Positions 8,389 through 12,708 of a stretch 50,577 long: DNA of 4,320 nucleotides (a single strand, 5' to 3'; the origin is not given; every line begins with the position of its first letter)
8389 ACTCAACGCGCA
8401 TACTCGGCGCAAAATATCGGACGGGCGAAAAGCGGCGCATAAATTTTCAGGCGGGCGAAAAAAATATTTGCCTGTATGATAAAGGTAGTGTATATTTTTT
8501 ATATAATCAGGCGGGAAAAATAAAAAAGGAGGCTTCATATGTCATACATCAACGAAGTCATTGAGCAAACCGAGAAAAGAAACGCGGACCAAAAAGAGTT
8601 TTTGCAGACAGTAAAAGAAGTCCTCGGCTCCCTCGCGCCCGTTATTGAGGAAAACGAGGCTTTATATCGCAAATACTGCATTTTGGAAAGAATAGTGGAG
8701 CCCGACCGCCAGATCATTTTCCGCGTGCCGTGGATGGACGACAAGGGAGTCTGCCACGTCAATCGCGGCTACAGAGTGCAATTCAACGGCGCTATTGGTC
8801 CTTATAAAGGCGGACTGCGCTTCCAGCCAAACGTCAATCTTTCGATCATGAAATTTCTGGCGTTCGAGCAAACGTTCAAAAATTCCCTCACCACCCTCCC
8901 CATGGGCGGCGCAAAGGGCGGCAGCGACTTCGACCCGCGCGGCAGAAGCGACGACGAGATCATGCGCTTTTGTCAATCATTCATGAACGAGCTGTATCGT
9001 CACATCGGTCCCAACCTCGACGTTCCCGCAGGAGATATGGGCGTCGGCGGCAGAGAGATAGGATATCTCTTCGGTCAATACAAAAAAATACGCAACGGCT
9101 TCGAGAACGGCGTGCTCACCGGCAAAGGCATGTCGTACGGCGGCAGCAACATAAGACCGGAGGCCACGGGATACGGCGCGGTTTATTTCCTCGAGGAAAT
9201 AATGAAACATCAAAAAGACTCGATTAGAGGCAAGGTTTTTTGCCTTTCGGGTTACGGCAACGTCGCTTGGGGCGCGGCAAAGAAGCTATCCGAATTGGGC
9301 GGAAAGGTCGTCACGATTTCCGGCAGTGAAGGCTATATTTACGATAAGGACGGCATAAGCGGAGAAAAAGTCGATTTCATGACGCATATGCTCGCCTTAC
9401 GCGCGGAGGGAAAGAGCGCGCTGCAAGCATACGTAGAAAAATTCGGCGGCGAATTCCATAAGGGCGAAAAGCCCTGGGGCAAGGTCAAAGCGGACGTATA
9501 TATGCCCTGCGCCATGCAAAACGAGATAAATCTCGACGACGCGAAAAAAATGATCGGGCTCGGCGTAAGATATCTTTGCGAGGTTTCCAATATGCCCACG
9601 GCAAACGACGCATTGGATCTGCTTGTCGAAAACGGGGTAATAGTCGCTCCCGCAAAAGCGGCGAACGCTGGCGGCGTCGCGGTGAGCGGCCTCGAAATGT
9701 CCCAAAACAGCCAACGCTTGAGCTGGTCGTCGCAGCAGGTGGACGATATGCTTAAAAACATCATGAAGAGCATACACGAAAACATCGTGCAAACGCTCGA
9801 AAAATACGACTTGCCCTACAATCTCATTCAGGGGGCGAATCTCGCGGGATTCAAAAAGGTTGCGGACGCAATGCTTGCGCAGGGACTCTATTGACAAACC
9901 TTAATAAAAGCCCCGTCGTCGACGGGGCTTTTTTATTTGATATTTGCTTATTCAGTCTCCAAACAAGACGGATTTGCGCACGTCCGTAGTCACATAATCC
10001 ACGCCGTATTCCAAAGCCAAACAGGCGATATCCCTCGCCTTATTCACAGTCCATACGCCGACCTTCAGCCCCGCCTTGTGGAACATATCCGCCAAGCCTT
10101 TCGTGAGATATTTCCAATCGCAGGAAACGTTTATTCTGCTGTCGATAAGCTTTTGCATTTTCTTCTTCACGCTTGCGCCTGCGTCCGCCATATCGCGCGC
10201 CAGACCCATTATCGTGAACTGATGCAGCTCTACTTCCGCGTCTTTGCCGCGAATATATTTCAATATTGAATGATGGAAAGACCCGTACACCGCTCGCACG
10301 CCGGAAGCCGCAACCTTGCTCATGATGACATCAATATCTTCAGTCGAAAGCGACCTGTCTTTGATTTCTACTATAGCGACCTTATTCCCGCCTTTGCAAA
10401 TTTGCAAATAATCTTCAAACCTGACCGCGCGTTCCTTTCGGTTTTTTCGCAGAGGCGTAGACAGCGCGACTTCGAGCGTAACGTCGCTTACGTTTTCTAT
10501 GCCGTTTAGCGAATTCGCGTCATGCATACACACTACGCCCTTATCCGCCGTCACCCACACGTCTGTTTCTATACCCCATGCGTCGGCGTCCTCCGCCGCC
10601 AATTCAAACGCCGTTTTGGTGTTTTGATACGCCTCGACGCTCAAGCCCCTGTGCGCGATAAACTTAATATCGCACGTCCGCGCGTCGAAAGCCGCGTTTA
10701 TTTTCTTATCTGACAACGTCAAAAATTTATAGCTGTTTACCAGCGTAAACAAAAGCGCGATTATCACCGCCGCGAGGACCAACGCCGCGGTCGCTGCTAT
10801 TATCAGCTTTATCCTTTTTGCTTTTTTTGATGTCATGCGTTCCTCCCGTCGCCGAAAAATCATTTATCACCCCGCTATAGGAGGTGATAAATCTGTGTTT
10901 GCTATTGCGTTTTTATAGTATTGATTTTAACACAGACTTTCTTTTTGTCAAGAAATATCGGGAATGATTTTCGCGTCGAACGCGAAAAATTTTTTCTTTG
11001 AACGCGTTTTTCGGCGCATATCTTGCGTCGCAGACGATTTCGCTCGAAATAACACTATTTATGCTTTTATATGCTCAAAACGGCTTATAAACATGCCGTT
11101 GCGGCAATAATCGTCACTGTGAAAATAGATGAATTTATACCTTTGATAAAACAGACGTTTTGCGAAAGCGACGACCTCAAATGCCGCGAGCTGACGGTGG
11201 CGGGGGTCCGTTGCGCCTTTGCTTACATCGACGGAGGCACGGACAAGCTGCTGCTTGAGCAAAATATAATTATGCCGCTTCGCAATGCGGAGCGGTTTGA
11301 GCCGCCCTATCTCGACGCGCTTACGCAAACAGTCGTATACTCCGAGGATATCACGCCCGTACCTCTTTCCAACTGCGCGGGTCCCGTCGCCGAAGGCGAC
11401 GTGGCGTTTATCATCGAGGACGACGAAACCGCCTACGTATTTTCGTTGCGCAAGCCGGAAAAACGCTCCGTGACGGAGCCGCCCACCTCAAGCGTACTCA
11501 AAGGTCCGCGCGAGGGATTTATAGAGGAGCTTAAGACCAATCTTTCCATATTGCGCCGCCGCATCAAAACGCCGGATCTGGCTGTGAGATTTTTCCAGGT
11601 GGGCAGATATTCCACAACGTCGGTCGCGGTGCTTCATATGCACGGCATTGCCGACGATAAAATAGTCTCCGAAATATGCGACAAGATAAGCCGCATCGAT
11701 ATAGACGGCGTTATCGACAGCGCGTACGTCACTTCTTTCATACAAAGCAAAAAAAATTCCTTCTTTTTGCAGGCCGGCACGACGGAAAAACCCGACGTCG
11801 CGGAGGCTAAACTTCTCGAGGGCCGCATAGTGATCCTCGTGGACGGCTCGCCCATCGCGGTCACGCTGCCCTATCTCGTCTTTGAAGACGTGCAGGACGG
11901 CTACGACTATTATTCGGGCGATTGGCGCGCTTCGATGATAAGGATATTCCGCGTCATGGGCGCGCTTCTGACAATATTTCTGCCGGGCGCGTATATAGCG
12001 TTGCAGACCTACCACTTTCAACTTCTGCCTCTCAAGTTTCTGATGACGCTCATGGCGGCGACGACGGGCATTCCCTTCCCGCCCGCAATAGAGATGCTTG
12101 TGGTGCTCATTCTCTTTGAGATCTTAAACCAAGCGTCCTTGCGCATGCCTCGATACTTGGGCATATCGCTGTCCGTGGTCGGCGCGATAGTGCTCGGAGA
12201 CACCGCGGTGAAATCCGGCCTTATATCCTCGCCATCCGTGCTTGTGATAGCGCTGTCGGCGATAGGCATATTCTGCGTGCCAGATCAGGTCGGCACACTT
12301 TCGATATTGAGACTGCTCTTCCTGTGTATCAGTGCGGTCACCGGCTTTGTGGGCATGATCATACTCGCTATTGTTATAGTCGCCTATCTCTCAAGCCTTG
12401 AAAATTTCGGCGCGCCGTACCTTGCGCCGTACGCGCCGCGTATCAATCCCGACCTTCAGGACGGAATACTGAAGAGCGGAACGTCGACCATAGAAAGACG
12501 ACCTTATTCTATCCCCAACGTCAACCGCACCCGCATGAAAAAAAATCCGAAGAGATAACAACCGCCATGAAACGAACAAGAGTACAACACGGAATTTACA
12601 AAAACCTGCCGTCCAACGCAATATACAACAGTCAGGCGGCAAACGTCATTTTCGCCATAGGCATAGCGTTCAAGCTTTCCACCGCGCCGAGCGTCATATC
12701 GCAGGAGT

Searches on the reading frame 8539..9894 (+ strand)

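Call 70: search_protein_families(library=pfam, proteins=[window:8539-9894:+], max_evalue=0.00001)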
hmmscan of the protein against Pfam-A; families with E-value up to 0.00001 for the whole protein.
window:8539-9894:+ (451 aa): 2 families
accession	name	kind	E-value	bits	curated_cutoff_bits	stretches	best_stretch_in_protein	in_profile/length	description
PF00208.27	ELFV_dehydrog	-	6.5e-81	272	23.4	1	201-449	1-241/241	Glutamate/Leucine/Phenylalanine/Valine dehydrogenase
PF02812.23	ELFV_dehydrog_N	-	1.2e-51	174.2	25.3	1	55-183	1-129/129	Glu/Leu/Phe/Val dehydrogenase, dimerisation domain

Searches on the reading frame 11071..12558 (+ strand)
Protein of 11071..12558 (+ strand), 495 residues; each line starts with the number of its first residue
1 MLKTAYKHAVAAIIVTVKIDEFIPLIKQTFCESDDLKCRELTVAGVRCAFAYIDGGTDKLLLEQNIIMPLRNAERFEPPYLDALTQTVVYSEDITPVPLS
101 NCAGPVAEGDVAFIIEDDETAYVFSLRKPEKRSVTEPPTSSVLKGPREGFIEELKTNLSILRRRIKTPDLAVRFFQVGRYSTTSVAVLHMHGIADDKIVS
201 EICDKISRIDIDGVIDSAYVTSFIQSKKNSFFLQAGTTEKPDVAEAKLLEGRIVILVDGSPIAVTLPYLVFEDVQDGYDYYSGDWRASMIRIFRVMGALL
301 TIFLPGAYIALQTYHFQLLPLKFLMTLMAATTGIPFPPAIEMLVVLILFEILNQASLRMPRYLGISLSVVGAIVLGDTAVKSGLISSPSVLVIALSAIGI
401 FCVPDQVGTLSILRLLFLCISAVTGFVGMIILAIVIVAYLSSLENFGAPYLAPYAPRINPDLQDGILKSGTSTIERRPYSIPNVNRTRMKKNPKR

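Call 70: search_protein_families(library=pfam, proteins=[window:11071-12558:+], max_evalue=0.00001)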
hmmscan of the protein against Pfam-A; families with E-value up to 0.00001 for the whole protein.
window:11071-12558:+ (495 aa): 1 family
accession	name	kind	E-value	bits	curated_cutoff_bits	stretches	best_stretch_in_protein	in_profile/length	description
PF03323.18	GerA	-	4.5e-138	461.1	27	1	26-478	3-464/466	Bacillus/Clostridium GerA spore germination protein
